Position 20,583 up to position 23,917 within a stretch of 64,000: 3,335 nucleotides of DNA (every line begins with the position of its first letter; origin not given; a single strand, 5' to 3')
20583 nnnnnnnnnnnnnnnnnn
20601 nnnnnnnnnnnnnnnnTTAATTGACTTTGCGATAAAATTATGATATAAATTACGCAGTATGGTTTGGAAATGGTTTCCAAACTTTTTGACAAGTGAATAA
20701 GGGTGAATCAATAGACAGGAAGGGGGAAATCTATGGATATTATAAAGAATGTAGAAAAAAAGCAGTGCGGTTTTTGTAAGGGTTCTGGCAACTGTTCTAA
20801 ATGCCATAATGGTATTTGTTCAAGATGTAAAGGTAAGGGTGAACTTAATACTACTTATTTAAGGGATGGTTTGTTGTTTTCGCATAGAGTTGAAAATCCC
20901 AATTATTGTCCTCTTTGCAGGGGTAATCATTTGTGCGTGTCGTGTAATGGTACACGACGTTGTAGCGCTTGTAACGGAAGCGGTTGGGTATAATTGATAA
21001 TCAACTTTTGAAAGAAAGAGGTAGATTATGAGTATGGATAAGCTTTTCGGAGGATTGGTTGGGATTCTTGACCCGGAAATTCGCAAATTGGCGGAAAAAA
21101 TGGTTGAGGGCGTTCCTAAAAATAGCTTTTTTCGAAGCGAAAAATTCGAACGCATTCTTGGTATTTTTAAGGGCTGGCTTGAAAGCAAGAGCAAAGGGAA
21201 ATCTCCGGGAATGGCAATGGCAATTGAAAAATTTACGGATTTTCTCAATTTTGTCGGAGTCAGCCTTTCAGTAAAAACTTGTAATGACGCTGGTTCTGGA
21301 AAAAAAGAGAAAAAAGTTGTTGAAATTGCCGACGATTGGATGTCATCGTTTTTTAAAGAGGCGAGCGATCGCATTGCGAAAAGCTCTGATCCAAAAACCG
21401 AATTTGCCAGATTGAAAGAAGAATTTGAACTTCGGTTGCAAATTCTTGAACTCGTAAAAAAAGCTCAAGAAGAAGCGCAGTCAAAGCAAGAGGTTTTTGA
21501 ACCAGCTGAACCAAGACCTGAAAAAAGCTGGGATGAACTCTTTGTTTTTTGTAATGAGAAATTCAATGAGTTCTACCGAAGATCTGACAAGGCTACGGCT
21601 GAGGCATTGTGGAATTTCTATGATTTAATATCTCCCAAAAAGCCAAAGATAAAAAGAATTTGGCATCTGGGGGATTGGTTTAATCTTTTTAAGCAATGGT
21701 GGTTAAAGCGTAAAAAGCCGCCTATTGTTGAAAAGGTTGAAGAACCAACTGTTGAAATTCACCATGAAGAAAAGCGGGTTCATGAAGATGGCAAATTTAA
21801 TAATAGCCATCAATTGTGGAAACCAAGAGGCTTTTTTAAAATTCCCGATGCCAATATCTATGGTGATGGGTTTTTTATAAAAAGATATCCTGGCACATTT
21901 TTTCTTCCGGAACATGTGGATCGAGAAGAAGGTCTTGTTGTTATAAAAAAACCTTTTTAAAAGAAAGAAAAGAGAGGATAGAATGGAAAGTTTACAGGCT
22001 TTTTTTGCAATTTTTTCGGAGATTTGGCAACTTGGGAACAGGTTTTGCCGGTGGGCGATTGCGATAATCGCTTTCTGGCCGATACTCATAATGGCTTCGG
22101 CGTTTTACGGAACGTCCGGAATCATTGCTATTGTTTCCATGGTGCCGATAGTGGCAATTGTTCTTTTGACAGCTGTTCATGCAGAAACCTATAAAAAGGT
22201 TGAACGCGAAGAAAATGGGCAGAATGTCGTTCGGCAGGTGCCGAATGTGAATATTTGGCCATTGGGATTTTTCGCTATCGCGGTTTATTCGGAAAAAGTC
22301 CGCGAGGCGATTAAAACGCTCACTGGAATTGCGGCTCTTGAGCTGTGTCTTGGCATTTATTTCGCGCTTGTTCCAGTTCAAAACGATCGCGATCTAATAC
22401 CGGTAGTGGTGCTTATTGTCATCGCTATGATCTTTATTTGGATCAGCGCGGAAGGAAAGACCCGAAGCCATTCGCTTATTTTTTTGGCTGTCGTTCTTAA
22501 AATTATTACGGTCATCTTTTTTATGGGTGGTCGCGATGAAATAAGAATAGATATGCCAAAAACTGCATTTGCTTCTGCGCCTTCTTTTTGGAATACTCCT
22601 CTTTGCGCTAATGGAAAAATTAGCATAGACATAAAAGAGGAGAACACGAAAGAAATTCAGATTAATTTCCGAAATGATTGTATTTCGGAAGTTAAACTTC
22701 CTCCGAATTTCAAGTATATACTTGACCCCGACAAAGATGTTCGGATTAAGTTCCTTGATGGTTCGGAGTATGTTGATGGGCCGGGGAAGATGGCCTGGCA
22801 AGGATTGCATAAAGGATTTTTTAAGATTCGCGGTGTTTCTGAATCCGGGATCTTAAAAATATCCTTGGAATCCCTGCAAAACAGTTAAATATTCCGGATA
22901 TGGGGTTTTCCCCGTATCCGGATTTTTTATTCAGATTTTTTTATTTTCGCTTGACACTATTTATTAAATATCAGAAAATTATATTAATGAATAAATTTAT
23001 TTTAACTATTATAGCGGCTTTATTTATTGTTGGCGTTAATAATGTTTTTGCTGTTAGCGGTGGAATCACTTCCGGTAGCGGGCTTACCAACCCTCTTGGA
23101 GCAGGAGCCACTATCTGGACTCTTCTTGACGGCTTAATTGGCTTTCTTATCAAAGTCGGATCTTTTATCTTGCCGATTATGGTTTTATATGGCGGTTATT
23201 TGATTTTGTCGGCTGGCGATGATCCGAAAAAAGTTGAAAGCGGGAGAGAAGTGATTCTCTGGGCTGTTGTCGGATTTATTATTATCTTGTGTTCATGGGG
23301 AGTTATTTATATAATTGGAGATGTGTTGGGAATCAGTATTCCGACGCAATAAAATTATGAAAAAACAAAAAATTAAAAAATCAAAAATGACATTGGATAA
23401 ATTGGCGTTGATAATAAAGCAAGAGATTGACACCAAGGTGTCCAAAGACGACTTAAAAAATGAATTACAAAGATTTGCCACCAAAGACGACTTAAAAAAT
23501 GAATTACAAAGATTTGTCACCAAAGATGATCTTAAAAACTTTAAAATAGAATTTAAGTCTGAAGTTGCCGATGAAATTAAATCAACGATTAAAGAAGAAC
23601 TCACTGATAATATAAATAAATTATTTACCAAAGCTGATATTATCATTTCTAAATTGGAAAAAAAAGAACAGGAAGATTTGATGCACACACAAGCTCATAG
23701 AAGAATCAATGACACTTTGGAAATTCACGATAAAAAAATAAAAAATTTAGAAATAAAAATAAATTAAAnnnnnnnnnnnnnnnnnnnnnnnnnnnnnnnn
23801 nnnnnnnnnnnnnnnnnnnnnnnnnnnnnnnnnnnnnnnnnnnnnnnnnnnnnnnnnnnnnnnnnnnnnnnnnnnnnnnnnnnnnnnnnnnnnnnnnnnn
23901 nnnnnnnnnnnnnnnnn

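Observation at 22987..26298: Array of five paralogous VirB2/TrbC-like 2-TM proteins with variable Gly/Cys-rich tails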

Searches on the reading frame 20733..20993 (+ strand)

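Call 84: search_protein_families(library=pfam, proteins=[window:20733-20993:+], max_evalue=0.001)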
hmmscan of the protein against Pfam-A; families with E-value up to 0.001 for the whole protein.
window:20733-20993:+ (86 aa): 1 family
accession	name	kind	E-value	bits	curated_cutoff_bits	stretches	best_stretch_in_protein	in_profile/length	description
PF25433.1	DUF7895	-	0.00084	20.1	27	0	26-86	11-75/75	Domain of unknown function (DUF7895)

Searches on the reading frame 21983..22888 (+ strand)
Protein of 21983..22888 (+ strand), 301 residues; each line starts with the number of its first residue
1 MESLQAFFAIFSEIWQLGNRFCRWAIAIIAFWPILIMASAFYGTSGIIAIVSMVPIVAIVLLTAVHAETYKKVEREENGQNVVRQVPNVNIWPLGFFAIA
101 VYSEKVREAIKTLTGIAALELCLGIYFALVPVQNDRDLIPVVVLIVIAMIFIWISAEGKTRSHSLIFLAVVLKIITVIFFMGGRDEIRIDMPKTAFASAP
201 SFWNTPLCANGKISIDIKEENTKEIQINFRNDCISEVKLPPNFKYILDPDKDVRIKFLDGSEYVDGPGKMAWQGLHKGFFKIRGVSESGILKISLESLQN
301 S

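Call 3: search_protein_families(library=pfam, proteins=[window:21983-22888:+], max_evalue=1)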
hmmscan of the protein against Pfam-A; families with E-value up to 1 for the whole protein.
window:21983-22888:+ (301 aa): 0 families

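Call 16: search_protein_families(library=ncbifam, proteins=[window:21983-22888:+], max_evalue=0.1)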
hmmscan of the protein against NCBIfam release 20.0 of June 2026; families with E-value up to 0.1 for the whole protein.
window:21983-22888:+ (301 aa): 1 family
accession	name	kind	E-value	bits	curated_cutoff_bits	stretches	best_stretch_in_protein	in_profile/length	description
NF040476.1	chlor_memb_RclC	equivalog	0.0024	17.7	275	1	3-77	3-73/190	reactive chlorine resistance membrane protein RclC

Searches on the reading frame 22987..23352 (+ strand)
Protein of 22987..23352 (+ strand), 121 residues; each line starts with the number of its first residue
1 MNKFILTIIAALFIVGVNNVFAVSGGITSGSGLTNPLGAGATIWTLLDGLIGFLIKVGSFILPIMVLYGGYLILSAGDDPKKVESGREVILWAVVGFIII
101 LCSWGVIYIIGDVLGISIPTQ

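Call 3: search_protein_families(library=pfam, proteins=[window:22987-23352:+], max_evalue=1)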
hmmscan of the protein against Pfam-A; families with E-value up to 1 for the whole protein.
window:22987-23352:+ (121 aa): 1 family
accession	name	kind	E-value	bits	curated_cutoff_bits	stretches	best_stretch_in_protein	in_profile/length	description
PF18895.5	T4SS_pilin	-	5.3e-08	33.3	26.6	1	41-110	3-71/71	Type IV secretion system pilin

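Call 16: search_protein_families(library=ncbifam, proteins=[window:22987-23352:+], max_evalue=0.1)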
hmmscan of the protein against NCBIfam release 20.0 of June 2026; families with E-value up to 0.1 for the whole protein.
window:22987-23352:+ (121 aa): 3 families
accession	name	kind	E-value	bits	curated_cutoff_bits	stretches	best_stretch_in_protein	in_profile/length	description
NF045849.1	ICE_MMCAP2_0565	equivalog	3.5e-07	29.8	40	1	46-110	12-76/80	Mbov_0395 family pilin-like conjugal transfer protein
TIGR03165.1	F1F0_chp_2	hypoth_equivalog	0.0067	16.8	55.5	1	45-100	27-74/83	F1/F0 ATPase, Methanosarcina type, subunit 2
NF046082.1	assoc_w_XrtX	equivalog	0.071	12.8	75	0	5-115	7-115/147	XrtX-associated membrane protein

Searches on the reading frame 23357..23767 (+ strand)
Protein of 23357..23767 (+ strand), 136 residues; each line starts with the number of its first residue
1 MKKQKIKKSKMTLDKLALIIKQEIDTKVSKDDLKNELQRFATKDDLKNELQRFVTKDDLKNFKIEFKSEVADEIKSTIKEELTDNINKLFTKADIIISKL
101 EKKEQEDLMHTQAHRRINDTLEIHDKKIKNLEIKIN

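Call 3: search_protein_families(library=pfam, proteins=[window:23357-23767:+], max_evalue=1)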
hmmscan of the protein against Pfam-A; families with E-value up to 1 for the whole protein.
window:23357-23767:+ (136 aa): 4 families
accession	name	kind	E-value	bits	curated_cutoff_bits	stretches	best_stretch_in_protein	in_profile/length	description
PF21796.3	Cac1_C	-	0.0042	17.6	24.3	1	3-44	5-45/55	Chromatin assembly factor 1 subunit Cac1, C-terminal domain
PF02515.22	CoA_transf_3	-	0.062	12.9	23.3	1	31-119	247-331/366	CoA-transferase family III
PF01099.22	Uteroglobin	-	0.08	13.8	24.8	1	31-92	29-87/90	Uteroglobin family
PF23223.1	zf-C2H2_ZNF462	-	0.73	10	27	0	65-80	10-25/31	Zinc finger protein 462, C2H2 zinc finger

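Call 16: search_protein_families(library=ncbifam, proteins=[window:23357-23767:+], max_evalue=0.1)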
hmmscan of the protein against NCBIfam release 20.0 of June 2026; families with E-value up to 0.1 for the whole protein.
window:23357-23767:+ (136 aa): 1 family
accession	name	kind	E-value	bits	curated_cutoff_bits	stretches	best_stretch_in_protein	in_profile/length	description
TIGR03859.1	PQQ_PqqD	equivalog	0.068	13.1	46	0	11-57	27-74/81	pyrroloquinoline quinone biosynthesis peptide chaperone PqqD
